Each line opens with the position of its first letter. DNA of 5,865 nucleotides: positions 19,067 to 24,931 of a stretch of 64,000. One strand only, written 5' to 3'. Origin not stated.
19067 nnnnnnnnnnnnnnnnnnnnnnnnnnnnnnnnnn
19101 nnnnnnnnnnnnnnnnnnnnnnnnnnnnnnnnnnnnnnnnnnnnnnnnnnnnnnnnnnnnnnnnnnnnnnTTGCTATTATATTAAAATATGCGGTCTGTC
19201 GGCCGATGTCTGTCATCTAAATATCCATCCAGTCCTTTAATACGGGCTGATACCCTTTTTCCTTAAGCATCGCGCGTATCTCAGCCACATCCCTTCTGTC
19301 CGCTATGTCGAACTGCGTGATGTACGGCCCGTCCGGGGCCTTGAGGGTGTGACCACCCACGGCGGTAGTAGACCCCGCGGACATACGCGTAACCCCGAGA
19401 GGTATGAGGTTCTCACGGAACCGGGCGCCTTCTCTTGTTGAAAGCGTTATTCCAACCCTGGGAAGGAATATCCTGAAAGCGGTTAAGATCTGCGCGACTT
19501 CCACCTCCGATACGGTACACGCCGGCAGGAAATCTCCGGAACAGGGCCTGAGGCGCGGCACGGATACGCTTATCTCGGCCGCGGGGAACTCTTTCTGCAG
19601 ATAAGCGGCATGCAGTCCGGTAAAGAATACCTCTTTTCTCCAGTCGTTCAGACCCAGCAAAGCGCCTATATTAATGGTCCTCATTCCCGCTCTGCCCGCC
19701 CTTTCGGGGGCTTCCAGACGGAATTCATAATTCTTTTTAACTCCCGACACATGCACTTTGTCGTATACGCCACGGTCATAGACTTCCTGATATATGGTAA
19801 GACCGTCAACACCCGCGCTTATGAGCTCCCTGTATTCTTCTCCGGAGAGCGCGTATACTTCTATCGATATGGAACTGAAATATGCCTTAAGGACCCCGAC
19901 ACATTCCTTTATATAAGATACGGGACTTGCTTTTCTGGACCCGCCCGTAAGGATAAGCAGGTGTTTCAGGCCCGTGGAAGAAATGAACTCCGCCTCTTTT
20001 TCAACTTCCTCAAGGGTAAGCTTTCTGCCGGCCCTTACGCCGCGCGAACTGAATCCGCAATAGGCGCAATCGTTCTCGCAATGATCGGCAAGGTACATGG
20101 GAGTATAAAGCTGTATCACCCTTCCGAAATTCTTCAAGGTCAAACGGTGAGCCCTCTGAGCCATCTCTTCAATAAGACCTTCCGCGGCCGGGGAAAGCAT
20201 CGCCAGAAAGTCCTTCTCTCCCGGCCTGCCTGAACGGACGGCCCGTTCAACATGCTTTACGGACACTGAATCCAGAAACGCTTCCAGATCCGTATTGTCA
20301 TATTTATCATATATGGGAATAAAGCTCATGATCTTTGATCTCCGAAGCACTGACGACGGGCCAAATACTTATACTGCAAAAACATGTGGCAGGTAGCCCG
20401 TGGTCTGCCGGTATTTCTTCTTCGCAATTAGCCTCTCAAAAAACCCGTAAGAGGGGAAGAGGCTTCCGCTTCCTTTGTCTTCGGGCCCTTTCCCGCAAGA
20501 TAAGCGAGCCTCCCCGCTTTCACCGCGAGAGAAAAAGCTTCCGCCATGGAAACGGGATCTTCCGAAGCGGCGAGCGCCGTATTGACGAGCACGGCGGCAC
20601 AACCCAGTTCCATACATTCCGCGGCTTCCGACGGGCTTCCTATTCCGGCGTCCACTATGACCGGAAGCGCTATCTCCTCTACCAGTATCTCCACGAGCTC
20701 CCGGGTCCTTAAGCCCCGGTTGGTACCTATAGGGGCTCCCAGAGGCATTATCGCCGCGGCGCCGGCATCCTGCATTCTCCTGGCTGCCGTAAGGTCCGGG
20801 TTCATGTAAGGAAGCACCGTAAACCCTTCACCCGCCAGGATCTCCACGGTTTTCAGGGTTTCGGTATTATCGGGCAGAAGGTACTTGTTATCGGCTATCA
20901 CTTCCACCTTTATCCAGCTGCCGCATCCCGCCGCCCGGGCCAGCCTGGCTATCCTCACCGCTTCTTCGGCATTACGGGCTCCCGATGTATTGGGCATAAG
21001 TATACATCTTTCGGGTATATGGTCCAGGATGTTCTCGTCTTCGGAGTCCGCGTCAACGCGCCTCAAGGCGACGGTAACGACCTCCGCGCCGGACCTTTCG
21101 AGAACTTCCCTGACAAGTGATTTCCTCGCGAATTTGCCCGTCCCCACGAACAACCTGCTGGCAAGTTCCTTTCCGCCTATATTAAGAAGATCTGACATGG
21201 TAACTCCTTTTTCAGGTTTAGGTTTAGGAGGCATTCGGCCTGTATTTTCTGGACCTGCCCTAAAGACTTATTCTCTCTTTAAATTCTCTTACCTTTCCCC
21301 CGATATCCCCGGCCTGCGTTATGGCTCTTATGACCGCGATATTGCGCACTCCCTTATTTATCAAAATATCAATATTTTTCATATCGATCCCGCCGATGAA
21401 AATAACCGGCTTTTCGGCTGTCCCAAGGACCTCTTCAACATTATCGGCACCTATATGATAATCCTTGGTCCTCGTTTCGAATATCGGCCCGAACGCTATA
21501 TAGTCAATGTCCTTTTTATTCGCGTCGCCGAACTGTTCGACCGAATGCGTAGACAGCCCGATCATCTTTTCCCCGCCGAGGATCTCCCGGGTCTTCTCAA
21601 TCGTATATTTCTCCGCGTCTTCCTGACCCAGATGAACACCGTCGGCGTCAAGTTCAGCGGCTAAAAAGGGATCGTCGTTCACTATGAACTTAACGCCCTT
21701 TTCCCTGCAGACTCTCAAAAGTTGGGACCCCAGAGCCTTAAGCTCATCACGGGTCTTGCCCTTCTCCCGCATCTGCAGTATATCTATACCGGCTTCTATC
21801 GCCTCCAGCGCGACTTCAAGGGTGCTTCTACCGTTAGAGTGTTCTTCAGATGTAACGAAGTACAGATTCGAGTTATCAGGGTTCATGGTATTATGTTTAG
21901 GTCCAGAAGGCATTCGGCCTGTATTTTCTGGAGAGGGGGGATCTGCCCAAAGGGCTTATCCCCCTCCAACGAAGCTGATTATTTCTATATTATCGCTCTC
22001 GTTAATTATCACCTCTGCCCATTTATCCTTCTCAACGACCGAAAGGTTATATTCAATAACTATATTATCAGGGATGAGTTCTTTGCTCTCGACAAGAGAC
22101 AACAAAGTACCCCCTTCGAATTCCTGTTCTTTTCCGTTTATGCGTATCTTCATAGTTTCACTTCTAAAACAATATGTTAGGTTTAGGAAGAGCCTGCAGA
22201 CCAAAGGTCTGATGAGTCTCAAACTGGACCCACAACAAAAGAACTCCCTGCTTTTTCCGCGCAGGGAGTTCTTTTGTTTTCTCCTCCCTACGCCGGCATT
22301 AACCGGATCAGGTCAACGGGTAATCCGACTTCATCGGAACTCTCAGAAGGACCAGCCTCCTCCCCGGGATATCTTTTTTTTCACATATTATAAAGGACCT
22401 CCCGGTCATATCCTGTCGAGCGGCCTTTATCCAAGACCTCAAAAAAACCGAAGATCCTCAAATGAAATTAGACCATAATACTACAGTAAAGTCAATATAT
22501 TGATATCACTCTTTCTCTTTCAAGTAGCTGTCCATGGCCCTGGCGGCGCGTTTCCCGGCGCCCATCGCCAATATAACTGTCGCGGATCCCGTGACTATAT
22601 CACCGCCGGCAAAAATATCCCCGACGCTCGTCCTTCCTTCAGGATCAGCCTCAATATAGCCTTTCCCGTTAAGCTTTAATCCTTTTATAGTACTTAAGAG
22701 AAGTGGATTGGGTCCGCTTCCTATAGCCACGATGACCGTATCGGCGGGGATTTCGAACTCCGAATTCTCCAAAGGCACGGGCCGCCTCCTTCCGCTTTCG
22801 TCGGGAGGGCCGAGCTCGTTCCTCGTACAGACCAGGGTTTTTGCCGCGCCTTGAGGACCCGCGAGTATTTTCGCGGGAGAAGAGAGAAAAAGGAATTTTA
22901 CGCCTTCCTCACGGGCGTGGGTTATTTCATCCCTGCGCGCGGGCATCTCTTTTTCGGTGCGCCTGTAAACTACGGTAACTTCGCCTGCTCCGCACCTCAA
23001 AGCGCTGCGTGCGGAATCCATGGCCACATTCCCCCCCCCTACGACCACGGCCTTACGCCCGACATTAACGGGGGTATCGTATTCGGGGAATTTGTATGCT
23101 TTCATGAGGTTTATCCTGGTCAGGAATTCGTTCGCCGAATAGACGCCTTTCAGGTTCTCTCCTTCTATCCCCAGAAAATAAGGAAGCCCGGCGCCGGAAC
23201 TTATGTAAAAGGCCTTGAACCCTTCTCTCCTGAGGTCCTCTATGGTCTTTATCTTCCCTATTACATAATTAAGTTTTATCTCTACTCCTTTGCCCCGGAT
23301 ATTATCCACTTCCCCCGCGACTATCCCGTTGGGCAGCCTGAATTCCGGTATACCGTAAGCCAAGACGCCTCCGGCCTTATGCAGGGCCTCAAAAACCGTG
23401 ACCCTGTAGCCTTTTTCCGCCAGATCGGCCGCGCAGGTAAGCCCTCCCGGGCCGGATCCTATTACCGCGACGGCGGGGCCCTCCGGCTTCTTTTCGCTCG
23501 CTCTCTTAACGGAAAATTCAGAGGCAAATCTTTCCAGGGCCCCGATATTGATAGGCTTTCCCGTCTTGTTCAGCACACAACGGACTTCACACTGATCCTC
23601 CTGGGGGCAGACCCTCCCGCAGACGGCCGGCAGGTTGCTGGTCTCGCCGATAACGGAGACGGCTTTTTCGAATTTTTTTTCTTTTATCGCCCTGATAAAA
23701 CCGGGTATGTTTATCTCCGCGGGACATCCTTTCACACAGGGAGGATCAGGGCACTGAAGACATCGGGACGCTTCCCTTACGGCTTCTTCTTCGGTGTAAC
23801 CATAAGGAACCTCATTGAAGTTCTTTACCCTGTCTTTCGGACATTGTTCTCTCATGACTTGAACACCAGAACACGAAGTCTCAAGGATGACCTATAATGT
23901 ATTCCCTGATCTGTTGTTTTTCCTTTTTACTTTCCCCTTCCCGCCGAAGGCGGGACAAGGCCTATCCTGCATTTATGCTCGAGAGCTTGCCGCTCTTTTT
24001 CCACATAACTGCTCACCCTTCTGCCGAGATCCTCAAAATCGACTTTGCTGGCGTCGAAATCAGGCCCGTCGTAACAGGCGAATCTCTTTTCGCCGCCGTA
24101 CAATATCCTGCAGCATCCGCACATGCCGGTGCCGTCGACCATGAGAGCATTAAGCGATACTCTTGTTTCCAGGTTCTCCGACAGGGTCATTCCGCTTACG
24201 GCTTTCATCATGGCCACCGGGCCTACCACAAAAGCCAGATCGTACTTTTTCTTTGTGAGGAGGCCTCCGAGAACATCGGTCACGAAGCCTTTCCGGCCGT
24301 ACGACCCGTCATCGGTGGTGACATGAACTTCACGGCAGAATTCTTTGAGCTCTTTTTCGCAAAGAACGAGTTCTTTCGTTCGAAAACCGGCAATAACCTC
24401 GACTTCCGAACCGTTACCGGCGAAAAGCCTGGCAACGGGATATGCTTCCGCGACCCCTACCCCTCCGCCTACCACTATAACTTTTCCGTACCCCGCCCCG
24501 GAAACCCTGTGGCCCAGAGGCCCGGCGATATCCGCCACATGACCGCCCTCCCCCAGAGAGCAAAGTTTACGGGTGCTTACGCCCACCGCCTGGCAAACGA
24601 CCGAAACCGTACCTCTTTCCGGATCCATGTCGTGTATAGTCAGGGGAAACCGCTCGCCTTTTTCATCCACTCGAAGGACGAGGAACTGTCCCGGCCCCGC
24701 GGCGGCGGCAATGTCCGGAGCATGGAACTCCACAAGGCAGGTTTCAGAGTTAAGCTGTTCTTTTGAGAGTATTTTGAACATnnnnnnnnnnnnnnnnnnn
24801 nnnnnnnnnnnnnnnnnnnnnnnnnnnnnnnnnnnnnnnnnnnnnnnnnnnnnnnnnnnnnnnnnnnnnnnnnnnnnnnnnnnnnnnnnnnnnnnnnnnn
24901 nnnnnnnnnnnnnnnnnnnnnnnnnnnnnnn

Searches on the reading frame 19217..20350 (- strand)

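Call 57: search_protein_families(library=pfam, proteins=[window:19217-20350:-], max_evalue=0.1)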
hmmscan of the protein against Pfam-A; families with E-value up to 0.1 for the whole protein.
window:19217-20350:- (377 aa): 2 families
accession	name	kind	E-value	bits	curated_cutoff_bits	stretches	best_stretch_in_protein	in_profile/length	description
PF06968.18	BATS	-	1.2e-20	73.9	22.2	1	263-368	1-88/88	Biotin and Thiamin Synthesis associated domain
PF04055.27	Radical_SAM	-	2.7e-15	57.4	29.5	1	87-240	3-161/166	Radical SAM superfamily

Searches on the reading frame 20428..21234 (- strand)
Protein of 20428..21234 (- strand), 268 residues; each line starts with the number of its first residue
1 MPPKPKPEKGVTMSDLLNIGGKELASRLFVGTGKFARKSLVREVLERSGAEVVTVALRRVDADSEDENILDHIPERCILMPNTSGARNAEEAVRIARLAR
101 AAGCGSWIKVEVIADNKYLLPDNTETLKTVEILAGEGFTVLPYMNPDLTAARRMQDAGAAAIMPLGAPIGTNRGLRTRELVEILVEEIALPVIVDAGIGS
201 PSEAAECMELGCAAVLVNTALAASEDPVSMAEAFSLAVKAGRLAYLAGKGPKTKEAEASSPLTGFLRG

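Call 57: search_protein_families(library=pfam, proteins=[window:20428-21234:-], max_evalue=0.1)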
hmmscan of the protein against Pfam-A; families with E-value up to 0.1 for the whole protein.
window:20428-21234:- (268 aa): 4 families
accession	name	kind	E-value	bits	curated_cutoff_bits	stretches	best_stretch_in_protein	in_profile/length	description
PF05690.20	ThiG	-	3.7e-106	354.4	23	1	19-261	2-247/247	Thiazole biosynthesis protein ThiG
PF00977.27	His_biosynth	-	3.2e-09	37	23.6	1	128-228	12-112/228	Histidine biosynthesis protein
PF04131.20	NanE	-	0.0029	17.3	27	1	180-226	136-181/192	Putative N-acetylmannosamine-6-phosphate epimerase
PF03060.21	NMO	-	0.099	12.5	28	0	147-228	145-233/331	Nitronate monooxygenase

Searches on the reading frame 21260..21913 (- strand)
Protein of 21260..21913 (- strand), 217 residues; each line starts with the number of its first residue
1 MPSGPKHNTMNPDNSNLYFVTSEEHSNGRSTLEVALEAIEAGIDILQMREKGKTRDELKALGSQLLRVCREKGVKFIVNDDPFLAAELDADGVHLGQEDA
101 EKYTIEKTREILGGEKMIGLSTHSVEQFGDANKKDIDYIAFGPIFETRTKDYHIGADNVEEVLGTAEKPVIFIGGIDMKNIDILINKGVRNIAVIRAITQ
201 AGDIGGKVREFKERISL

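Call 57: search_protein_families(library=pfam, proteins=[window:21260-21913:-], max_evalue=0.1)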
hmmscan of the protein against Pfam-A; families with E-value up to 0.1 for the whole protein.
window:21260-21913:- (217 aa): 1 family
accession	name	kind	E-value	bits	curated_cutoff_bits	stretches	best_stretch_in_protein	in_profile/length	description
PF02581.23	TMP-TENI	-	6.1e-52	176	27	1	17-198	1-180/180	Thiamine monophosphate synthase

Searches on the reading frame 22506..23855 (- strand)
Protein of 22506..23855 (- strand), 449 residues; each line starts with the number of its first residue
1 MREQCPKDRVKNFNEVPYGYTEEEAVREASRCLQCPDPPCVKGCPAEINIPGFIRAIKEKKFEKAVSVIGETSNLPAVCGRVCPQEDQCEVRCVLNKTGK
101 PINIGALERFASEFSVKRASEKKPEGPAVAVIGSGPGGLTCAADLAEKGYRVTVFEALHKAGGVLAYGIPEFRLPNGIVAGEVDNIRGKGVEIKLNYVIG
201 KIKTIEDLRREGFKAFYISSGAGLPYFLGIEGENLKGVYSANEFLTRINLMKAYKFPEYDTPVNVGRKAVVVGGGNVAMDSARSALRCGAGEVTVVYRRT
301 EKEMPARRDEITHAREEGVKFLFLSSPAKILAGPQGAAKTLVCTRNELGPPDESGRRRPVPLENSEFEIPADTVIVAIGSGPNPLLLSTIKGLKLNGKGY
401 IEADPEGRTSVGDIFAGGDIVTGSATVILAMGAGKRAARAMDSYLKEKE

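Call 12: search_protein_families(library=pfam, proteins=[window:22506-23855:-])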
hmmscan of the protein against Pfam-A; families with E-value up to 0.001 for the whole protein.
window:22506-23855:- (449 aa): 12 families
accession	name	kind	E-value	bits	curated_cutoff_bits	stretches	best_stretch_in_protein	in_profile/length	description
PF14691.11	Fer4_20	-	9.6e-43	145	25.8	1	9-117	1-110/113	Dihydroprymidine dehydrogenase domain II, 4Fe-4S cluster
PF07992.20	Pyr_redox_2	-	9.2e-35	120.9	26.1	1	128-434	2-291/291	Pyridine nucleotide-disulphide oxidoreductase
PF00070.33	Pyr_redox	-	2.3e-11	44.5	22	1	268-339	1-75/82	Pyridine nucleotide-disulphide oxidoreductase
PF13450.12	NAD_binding_8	-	3.7e-09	37.2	21.9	1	131-165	1-35/68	NAD(P)-binding Rossmann-like domain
PF13738.12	Pyr_redox_3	-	1.5e-08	34.7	30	0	266-303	164-200/305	Pyridine nucleotide-disulphide oxidoreductase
PF13241.12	NAD_binding_7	-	2.7e-06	28.3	22.1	1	266-316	7-53/104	Putative NAD(P)-binding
PF00890.30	FAD_binding_2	-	3.4e-06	27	20.4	1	129-167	2-40/414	FAD binding domain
PF03486.20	HI0933_like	-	1.8e-05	24.7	50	1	129-162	3-36/244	HI0933-like protein Rossmann domain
PF01266.30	DAO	-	0.00014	22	27.9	1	129-162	2-35/353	FAD dependent oxidoreductase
PF01946.23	Thi4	-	0.00035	20.3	26.2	1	129-167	20-59/235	Thi4 family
PF01593.30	Amino_oxidase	-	0.00042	20.1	19.8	1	137-163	2-28/443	Flavin containing amine oxidoreductase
PF12831.13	FAD_oxidored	-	0.00067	19.5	27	1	129-168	2-41/416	FAD dependent oxidoreductase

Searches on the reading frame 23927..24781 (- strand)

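Call 12: search_protein_families(library=pfam, proteins=[window:23927-24781:-])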
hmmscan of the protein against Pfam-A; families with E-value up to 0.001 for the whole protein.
window:23927-24781:- (284 aa): 2 families
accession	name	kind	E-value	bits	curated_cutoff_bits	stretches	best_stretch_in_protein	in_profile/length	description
PF10418.14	DHODB_Fe-S_bind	-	3.1e-10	40.1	23.9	1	212-248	2-41/41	Iron-sulfur cluster binding domain of dihydroorotate dehydrogenase B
PF00175.26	NAD_binding_1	-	1.2e-06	29.6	22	1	104-196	2-108/109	Oxidoreductase NAD-binding domain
